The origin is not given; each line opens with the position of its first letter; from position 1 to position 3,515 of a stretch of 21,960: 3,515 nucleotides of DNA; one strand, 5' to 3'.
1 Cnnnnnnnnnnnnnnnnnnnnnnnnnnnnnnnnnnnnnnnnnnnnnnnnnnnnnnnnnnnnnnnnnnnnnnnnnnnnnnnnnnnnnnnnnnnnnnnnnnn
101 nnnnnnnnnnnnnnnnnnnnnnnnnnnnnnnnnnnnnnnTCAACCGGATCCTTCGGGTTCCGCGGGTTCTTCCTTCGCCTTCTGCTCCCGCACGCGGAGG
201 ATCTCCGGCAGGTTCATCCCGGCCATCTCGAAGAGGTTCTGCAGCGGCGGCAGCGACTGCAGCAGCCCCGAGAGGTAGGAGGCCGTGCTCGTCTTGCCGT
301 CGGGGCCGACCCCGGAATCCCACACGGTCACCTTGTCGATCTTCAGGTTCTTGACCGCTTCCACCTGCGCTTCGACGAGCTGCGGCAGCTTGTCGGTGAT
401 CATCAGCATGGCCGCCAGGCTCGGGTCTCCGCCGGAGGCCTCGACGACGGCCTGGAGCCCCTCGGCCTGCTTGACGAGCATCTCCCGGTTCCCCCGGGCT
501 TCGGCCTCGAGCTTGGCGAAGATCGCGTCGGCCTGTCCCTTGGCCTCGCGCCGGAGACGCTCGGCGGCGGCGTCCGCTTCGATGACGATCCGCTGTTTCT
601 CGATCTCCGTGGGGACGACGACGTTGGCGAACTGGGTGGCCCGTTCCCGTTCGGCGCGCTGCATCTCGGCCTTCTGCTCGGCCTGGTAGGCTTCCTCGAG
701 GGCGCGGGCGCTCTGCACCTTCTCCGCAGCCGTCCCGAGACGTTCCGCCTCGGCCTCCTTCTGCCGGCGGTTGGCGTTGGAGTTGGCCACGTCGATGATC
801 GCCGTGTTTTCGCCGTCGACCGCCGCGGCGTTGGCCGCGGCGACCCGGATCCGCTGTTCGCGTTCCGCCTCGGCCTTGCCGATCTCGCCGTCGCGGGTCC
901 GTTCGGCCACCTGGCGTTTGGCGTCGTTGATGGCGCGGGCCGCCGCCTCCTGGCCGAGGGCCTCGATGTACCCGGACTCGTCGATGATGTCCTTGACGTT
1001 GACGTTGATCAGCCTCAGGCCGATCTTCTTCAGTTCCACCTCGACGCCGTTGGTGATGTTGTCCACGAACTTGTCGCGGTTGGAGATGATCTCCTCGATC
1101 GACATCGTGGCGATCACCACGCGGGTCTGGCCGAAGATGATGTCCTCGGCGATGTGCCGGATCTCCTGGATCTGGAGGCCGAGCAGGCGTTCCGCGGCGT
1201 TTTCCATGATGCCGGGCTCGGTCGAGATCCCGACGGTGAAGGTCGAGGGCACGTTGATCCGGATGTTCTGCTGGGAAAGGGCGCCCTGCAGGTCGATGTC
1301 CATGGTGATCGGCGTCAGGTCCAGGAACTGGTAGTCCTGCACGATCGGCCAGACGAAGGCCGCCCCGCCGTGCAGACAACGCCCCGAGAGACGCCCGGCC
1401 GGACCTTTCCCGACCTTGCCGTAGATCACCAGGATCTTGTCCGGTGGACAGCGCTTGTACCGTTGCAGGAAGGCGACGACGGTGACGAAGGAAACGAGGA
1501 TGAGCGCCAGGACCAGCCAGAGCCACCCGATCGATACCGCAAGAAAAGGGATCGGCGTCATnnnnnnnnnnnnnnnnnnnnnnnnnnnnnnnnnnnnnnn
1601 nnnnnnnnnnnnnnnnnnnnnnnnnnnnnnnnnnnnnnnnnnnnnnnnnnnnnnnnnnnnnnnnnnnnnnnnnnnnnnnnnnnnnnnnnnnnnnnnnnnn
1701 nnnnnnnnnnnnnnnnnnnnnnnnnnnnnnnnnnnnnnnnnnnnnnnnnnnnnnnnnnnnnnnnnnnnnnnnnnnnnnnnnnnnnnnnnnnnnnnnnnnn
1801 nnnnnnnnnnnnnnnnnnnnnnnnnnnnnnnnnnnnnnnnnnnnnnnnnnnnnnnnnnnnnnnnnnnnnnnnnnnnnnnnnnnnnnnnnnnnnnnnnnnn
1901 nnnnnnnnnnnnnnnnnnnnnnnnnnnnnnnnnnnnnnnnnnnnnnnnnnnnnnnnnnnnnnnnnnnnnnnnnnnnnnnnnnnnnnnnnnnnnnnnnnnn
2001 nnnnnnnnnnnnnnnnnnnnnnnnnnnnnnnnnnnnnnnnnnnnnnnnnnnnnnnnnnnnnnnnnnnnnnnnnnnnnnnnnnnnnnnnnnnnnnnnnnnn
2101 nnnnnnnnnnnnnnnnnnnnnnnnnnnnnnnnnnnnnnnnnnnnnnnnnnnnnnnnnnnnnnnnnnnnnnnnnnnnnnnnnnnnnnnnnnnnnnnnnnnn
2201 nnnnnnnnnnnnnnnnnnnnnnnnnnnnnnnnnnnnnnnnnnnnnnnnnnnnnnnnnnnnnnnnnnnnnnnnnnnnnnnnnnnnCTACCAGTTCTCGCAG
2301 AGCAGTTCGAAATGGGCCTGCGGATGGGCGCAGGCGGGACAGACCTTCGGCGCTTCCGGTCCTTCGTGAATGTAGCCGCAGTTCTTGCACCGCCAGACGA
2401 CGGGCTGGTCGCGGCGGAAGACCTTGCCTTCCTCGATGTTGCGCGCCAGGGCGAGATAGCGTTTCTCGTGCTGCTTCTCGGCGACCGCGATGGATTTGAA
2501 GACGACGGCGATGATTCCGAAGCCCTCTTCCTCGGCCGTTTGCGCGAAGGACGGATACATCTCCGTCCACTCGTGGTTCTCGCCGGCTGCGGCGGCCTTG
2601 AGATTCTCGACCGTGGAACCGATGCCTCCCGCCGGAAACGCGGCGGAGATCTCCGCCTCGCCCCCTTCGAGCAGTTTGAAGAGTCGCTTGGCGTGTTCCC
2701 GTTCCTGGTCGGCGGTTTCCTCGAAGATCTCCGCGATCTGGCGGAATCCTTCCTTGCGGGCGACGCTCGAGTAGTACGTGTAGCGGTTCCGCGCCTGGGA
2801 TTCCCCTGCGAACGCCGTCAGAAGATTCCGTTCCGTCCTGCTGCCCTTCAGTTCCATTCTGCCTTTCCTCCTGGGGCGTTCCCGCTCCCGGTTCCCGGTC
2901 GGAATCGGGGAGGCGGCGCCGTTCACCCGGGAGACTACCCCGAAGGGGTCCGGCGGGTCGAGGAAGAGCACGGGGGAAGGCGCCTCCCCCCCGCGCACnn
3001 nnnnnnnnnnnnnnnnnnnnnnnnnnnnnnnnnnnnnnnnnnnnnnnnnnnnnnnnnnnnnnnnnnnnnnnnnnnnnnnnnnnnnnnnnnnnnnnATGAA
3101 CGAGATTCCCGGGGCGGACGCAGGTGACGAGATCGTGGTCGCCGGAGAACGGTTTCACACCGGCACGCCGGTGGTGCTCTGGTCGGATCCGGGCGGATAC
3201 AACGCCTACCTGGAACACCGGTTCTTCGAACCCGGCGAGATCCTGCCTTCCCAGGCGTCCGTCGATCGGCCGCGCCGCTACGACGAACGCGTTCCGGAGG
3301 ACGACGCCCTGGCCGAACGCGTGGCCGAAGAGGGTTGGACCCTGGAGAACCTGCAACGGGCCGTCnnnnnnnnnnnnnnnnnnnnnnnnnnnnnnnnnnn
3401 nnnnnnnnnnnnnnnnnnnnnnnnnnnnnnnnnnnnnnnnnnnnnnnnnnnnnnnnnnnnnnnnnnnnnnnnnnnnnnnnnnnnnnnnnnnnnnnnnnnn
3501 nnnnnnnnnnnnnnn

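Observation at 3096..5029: Tandem Amidase_2 (PGRP-type) paralogs with gene-conversion tracts and different predicted localisation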

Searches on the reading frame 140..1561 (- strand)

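Call 35: search_protein_families(library=pfam, proteins=[window:140-1561:-], max_evalue=0.001)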
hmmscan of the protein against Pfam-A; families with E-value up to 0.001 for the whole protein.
window:140-1561:- (473 aa): 1 family
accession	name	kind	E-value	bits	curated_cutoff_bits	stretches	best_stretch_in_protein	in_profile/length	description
PF01145.31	Band_7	-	8.7e-28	98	23.6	1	39-221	4-174/176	SPFH domain / Band 7 family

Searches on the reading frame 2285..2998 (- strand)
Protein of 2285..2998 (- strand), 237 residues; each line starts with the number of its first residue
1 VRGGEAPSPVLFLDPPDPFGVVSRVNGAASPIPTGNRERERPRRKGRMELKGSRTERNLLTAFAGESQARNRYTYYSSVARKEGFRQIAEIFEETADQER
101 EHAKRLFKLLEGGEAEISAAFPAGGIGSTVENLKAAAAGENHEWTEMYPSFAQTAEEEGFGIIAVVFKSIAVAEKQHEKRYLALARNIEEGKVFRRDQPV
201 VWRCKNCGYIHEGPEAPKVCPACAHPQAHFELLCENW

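Call 35: search_protein_families(library=pfam, proteins=[window:2285-2998:-], max_evalue=0.001)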
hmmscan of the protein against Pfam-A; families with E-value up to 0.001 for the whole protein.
window:2285-2998:- (237 aa): 4 families
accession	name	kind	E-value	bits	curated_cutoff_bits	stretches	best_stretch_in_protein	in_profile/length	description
PF02915.23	Rubrerythrin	-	1.7e-32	113.1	22.8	1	58-184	2-136/137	Rubrerythrin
PF21349.2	RUBY_RBDX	-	3.5e-15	55.6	26.5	1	202-231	1-30/30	Rubrerythrin, rubredoxin-like domain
PF00210.30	Ferritin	-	2e-10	41.2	24.5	1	59-189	4-140/142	Ferritin-like domain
PF23458.2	DUF7130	-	7.8e-06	26.1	35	1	186-232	39-85/89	Domain of unknown function (DUF7130)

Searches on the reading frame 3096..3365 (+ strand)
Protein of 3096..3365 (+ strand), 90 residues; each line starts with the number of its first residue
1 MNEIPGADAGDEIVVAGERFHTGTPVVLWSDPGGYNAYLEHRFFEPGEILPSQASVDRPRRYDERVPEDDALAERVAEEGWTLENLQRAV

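Call 54: predict_structure(alignment_id=A3)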
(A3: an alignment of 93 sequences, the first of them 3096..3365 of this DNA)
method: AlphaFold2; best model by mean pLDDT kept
length: 90 residues; sequences in the alignment: 93
mean_pLDDT: 79.6   pTM: 0.41
mean pLDDT of the five models: 79.6, 75.4, 72.6, 71.5, 70.5
residues with pLDDT >= 90: 20; 70-90: 60; 50-70: 5; < 50: 5
segments of 3 or more residues with pLDDT < 50: 1-5
pLDDT, mean of each block of 10 residues (from residue 1): 50 88 86 74 77 77 82 94 90
secondary structure, 60 per line:
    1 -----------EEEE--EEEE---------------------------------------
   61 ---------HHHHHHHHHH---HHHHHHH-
elements in order: E12-15 E18-21 H70-79 H83-89
